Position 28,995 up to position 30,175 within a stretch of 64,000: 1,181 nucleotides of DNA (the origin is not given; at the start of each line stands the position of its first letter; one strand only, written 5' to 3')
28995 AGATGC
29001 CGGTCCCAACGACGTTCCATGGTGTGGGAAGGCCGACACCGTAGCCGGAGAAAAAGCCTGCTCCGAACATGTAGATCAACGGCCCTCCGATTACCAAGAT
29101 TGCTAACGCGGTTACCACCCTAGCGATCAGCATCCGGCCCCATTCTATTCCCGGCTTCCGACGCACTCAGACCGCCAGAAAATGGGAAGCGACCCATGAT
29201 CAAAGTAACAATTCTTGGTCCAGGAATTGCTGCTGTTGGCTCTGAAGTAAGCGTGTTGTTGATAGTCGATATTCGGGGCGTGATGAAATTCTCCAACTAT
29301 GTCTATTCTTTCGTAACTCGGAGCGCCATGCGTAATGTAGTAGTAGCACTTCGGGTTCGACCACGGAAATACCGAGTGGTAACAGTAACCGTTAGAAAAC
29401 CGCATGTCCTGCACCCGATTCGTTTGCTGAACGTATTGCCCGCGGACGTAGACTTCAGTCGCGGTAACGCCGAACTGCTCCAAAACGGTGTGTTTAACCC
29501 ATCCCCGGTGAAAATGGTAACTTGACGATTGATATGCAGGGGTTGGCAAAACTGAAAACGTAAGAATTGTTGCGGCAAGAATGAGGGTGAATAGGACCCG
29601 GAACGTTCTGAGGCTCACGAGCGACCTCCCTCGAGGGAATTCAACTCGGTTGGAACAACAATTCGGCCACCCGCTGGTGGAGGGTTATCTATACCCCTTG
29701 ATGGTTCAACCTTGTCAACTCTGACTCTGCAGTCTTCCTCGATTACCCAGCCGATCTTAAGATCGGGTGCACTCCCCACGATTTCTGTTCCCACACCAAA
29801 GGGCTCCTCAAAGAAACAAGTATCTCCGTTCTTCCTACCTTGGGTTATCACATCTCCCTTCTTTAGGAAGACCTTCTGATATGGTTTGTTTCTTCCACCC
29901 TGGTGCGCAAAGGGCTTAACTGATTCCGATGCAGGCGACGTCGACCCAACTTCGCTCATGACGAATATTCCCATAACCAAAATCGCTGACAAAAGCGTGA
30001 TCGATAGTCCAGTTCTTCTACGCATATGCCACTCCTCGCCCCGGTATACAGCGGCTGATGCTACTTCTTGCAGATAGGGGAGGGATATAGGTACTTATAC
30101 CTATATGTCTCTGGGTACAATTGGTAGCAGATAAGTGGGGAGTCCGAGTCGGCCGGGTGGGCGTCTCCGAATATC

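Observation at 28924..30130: Low-GC three-gene cassette of secreted/membrane proteins embedded between IS fragments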

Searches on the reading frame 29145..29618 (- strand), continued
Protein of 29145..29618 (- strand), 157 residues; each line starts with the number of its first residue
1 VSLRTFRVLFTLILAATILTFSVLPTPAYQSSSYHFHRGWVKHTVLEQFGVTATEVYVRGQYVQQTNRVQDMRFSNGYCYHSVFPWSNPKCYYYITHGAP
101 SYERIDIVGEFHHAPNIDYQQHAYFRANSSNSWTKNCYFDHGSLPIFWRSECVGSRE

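Call 63: search_protein_families(library=pfam, alignment_id=A5, max_evalue=1)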
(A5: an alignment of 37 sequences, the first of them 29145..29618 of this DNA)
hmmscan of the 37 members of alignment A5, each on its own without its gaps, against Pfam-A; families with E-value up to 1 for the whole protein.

A. member 1, window:29145-29618:- (157 aa): 1 family
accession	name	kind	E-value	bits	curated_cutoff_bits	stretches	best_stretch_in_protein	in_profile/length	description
PF05533.18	Peptidase_C42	-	0.059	13.9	25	1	41-65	40-64/88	Beet yellows virus-type papain-like endopeptidase C42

B. families by the number of members that match (of 37 scanned): 6 families
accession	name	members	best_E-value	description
PF05533.18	Peptidase_C42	2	0.059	Beet yellows virus-type papain-like endopeptidase C42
PF14129.11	DUF4296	2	0.095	Domain of unknown function (DUF4296)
PF12216.13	m04gp34like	1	0.0097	Immune evasion protein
PF14220.11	DUF4329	1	0.011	Domain of unknown function (DUF4329)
PF14415.11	DUF4424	1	0.23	Domain of unknown function (DUF4424)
PF10554.14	Phage_ASH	1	0.35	Ash protein family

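Call 70: fold_search(model_id=the predicted structure, library=viral)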
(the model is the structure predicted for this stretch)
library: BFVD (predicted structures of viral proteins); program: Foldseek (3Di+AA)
matches with E <= 10: 459; with E <= 0.001: 0
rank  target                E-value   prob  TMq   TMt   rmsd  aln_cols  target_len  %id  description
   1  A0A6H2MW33            5.8e-02  0.25  0.20  0.17  22.1       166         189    8  P4-MP [Torilis crimson leaf virus]
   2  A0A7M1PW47            9.8e-02  0.28  0.21  0.08  12.4       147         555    7  (no name in the UniProt tables at hand)
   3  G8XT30                9.8e-02  0.13  0.16  0.10  21.1       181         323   11  Membrane protein A25 [Saimiriine betaherpesvirus 4]
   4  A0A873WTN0            1.2e-01  0.33  0.24  0.30  14.6       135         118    7  (no name in the UniProt tables at hand)
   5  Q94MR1                1.4e-01  0.25  0.23  0.25  20.7       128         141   12  p58 [Myxococcus phage Mx8]
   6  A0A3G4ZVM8            1.4e-01  0.28  0.24  0.13  15.4       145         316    4  Alginate lyase 2 domain-containing protein [Edafosvirus sp.]
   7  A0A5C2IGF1            1.5e-01  0.54  0.33  0.09  14.1       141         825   10  (no name in the UniProt tables at hand)
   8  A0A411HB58            1.6e-01  0.21  0.24  0.10  19.9       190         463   12  Uncharacterized protein [Homarus gammarus nudivirus]
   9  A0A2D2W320            1.8e-01  0.82  0.32  0.07   9.5       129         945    6  Tail fiber protein [Escherichia phage St11Ph5]
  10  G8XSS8                1.8e-01  0.16  0.18  0.09  19.6       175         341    8  Membrane protein S8 [Saimiriine betaherpesvirus 4]
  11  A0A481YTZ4            2.0e-01  0.35  0.29  0.26  14.9       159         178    6  Uncharacterized protein [Marseillevirus LCMAC102]
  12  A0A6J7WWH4            2.0e-01  0.23  0.24  0.22  18.1       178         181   13  Uncharacterized protein [uncultured Caudovirales phage]
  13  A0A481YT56            2.4e-01  0.47  0.27  0.19  10.5       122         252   11  Uncharacterized protein [Marseillevirus LCMAC102]
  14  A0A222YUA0            2.4e-01  0.38  0.29  0.29  21.4       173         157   10  (no name in the UniProt tables at hand)
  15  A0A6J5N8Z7            2.4e-01  0.04  0.13  0.04  16.8       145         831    8  Bacteroidetes-Associated Carbohydrate-binding Often N-terminal [uncultured Caudovirales phage]
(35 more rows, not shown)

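Call 79: search_protein_families(library=pfam, proteins=[L004:1435-2145:+, L006:1151-1417:+], max_evalue=0.1)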
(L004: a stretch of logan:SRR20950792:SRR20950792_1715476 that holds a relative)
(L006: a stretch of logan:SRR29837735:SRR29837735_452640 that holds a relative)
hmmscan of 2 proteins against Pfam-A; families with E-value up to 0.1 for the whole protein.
L004:1435-2145:+ (237 aa): 1 family
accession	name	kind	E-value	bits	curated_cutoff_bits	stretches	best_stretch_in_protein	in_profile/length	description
PF00589.27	Phage_integrase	-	0.0023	18.1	27.1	1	195-227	17-49/172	Phage integrase family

L006:1151-1417:+ (89 aa): 0 families

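Call 80: search_dna_similar(query=window:29145-29618:-, collection=plasmids, mode=protein, max_evalue=0.01)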
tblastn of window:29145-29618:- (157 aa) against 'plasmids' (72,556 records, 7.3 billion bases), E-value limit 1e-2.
No match.

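Call 85: find_related_loci(query=A5, collection=viral_contigs, flank=8000)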
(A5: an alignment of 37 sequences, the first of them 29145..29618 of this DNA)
Query A5 (157 aa) in viral_contigs; peptide patterns used: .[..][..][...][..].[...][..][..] (x = any residue, [..] = any of these).
61 stretches matched a pattern, but none encodes a relative of the query by tblastn (E <= 1e-3).

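Call 86: search_dna_similar(query=window:29145-29618:-, collection=phages, mode=protein, max_evalue=0.01)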
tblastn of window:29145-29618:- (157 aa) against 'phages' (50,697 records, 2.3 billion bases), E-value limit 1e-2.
No match.

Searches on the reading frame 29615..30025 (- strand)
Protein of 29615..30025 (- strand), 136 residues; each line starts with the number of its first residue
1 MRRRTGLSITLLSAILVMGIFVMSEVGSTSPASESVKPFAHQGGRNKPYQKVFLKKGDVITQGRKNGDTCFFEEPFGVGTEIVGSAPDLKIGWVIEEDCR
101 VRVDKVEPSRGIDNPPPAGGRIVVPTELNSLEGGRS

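Call 4: search_protein_families(library=pfam, proteins=[window:29615-30025:-], max_evalue=1)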
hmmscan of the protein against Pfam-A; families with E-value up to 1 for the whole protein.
window:29615-30025:- (136 aa): 0 families

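Call 5: search_protein_families(library=ncbifam, proteins=[window:29615-30025:-], max_evalue=1)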
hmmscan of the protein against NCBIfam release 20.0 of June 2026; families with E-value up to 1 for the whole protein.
window:29615-30025:- (136 aa): 0 families

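Call 8: find_encoding_contigs(protein=window:29615-30025:-, flank=10000, max_places=10)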
Protein window:29615-30025:- (136 aa): 1 contig read that carries it; 1 place shown.
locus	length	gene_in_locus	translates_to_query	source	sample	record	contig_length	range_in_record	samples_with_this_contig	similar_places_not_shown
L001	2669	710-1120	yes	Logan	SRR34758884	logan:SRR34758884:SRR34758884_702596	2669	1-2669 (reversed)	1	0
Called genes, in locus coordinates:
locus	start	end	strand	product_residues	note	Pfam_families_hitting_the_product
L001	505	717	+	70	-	-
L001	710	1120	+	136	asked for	-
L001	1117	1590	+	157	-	-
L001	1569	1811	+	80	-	-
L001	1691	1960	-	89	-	PF01527:HTH_Tnp_1 (weak)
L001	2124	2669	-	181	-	?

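Call 11: search_solved_structures(query=window:29615-30025:-, max_evalue=10)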
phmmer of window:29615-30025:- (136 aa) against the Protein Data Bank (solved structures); distinct sequences matched with E-value up to 10: 0.

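Call 33: search_protein_families(library=padloc, proteins=[window:29615-30025:-], max_evalue=1)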
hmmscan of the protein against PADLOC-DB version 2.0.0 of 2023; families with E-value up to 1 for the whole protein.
window:29615-30025:- (136 aa): 0 families

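Call 34: search_protein_families(library=phrogs, proteins=[window:29615-30025:-], max_evalue=1)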
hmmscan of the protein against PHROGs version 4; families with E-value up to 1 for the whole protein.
window:29615-30025:- (136 aa): 0 families

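Call 64: search_solved_structures(query=A2, max_evalue=10)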
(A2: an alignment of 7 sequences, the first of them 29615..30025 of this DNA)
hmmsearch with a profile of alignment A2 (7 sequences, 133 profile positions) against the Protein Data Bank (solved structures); distinct sequences matched with E-value up to 10: 6.
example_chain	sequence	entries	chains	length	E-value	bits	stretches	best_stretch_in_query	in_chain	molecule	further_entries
3cmu_A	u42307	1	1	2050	0.00079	22.7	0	55-71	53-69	Protein recA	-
3cmt_A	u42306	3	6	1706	0.0036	20.6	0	55-71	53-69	Protein recA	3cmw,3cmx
3cmv_A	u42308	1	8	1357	0.028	17.7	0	55-71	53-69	Protein recA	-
8bkz_Y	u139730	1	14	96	0.79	13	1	18-83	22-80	Co-chaperonin GroES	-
1aon_O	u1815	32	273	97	0.79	13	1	18-83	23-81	GROEL/GROES COMPLEX | GROES | groES protein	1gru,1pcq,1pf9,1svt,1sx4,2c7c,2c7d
8bm0_W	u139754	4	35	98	0.82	12.9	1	18-83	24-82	Co-chaperonin GroES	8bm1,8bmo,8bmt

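Call 73: find_homologous_proteins(query=A6, max_evalue=0.01)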
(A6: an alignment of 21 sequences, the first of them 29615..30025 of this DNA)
Query A6 (21 sequences) (136 aa, profile of the alignment): 13 proteins with E <= 0.01 among 8000 candidates.
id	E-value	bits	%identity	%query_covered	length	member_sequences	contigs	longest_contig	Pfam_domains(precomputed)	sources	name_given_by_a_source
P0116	7.5e-33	131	100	100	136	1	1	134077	-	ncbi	ncbi:MAG: hypothetical protein ACT4OM_05705 [Actinomycetota bacterium]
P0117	1.2e-32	130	61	98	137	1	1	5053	-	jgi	jgi:hypothetical protein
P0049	7.0e-28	115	22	56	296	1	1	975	-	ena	-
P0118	2.3e-27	113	22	56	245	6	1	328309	-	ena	-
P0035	1.2e-26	111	32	83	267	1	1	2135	-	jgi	jgi:hypothetical protein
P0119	2.3e-25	107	24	43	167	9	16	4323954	-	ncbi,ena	-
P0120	2.9e-23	100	22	56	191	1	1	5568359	-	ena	-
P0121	3.3e-23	100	23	44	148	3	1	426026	-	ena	-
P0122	6.7e-23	99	22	56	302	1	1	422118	-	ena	-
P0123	1.9e-22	97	25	56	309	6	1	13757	-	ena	-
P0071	8.9e-18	82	24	40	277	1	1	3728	-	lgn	-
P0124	2.0e-11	62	-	-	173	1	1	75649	-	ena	-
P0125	3.9e-3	35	36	31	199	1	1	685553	-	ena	-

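Call 75: list_cluster_members(proteins=[P0116, P0119, P0120, P0118, P0121, P0122, P0123, P0124, P0125])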
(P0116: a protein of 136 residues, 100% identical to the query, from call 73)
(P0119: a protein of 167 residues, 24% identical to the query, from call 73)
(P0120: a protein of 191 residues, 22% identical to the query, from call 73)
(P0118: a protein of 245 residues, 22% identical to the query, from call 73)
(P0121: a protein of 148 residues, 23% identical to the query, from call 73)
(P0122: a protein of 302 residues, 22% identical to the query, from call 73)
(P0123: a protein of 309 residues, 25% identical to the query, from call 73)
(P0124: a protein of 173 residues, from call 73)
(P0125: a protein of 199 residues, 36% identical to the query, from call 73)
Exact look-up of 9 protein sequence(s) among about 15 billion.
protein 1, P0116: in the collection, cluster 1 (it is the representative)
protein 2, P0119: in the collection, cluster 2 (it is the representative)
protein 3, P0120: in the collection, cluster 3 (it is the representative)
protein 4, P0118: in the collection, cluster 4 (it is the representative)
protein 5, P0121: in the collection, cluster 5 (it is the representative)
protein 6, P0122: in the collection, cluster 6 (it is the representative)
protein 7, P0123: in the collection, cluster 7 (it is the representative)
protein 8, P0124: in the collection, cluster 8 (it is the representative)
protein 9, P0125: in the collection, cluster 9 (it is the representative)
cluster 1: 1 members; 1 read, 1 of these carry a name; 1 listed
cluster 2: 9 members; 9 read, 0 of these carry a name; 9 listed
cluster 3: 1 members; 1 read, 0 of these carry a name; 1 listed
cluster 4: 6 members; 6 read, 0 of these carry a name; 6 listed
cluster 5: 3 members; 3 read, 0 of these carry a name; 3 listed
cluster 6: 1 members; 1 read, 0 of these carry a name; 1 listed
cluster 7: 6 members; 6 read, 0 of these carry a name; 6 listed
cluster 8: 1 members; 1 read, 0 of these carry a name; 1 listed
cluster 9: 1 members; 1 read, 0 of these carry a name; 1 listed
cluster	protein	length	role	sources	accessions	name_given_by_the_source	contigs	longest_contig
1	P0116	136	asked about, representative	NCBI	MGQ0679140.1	MAG: hypothetical protein ACT4OM_05705 [Actinomycetota bacterium]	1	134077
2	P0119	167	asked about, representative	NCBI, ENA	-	-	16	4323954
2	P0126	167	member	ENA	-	-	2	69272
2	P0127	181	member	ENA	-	-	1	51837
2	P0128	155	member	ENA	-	-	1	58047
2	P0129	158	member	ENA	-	-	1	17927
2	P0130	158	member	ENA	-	-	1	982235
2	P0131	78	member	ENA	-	-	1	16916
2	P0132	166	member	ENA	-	-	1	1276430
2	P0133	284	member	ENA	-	-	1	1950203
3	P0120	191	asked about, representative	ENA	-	-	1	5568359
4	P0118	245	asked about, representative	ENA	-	-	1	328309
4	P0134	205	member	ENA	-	-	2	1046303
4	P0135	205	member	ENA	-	-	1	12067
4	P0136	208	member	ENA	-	-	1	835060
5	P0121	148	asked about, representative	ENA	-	-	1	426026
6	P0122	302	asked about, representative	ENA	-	-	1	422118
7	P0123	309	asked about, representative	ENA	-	-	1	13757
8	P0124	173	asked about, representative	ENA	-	-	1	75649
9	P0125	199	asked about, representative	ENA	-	-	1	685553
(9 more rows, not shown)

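Call 76: find_encoding_contigs(protein=P0119, flank=8000, max_places=4)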
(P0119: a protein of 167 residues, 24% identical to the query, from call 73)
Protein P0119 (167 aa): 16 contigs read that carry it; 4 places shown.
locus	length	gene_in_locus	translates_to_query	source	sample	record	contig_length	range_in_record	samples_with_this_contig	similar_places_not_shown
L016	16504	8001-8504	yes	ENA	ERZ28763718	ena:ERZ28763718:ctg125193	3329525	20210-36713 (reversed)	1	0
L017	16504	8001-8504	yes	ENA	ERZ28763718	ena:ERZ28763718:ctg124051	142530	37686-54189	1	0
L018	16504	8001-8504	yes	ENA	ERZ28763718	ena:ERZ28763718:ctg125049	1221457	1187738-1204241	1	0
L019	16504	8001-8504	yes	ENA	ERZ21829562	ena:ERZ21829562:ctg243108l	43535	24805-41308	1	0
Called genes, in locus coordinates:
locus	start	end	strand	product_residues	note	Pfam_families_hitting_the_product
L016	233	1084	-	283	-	PF00561:Abhydrolase_1, PF12146:Hydrolase_4 (weak), PF12697:Abhydrolase_6, PF03096:Ndr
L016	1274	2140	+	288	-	PF00561:Abhydrolase_1, PF12146:Hydrolase_4 (faint), PF12697:Abhydrolase_6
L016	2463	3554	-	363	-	PF13408:Zn_ribbon_recom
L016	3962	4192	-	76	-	-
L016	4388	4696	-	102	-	-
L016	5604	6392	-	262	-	-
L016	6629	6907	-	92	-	-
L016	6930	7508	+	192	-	-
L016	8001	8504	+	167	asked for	-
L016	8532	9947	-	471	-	PF03050:DDE_Tnp_IS66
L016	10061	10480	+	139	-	-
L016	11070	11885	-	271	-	-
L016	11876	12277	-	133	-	-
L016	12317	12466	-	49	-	-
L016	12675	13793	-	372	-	-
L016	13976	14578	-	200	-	-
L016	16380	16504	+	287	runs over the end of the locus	-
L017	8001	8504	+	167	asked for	-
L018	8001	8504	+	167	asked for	-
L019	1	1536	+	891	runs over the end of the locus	PF04313:HSDR_N, PF00270:DEAD, PF04851:ResIII, PF18766:SWI2_SNF2, PF22679:T1R_D3-like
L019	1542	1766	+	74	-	-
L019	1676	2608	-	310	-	PF13276:HTH_21, PF00665:rve, PF13683:rve_3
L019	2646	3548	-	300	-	PF13408:Zn_ribbon_recom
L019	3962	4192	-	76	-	-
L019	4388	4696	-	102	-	-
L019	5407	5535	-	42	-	-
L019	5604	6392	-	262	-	-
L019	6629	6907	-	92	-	-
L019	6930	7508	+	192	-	-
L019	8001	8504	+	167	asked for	-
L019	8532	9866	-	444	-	PF03050:DDE_Tnp_IS66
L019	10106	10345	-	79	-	-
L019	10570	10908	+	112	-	-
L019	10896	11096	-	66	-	-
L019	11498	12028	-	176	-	-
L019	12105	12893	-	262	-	-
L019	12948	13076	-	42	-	-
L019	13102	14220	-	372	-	-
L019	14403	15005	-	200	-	-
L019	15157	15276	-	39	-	-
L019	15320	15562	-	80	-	-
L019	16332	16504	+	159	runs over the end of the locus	-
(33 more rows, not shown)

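Call 79: search_protein_families(library=pfam, proteins=[L016:5604-6392:-, L016:6930-7508:+], max_evalue=0.1)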
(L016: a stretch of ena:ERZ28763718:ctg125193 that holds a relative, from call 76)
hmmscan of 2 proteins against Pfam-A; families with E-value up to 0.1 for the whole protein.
L016:5604-6392:- (262 aa): 0 families

L016:6930-7508:+ (192 aa): 0 families

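Call 87: find_encoding_contigs(protein=P0123, flank=7000, max_places=3)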
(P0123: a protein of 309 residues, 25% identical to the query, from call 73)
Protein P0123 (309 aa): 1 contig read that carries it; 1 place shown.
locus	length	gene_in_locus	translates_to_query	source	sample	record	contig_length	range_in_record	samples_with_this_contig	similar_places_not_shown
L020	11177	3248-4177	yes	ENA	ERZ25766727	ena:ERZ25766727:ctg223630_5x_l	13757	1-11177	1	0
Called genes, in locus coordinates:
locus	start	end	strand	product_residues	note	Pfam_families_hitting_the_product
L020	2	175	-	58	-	?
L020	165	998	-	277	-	PF13276:HTH_21, PF00665:rve, PF13683:rve_3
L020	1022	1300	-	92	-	PF01527:HTH_Tnp_1, PF13384:HTH_23 (weak), PF13551:HTH_29 (weak)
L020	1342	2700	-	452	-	PF22483:Mu-transpos_C_2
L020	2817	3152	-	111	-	PF05598:DUF772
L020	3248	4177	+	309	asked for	-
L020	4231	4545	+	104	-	-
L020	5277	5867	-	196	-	-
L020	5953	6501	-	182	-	-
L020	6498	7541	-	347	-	-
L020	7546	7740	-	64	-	-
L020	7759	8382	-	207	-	-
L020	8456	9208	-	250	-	-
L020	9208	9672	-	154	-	-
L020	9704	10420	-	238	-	PF14470:bPH_3 (weak)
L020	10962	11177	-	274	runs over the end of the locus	PF05598:DUF772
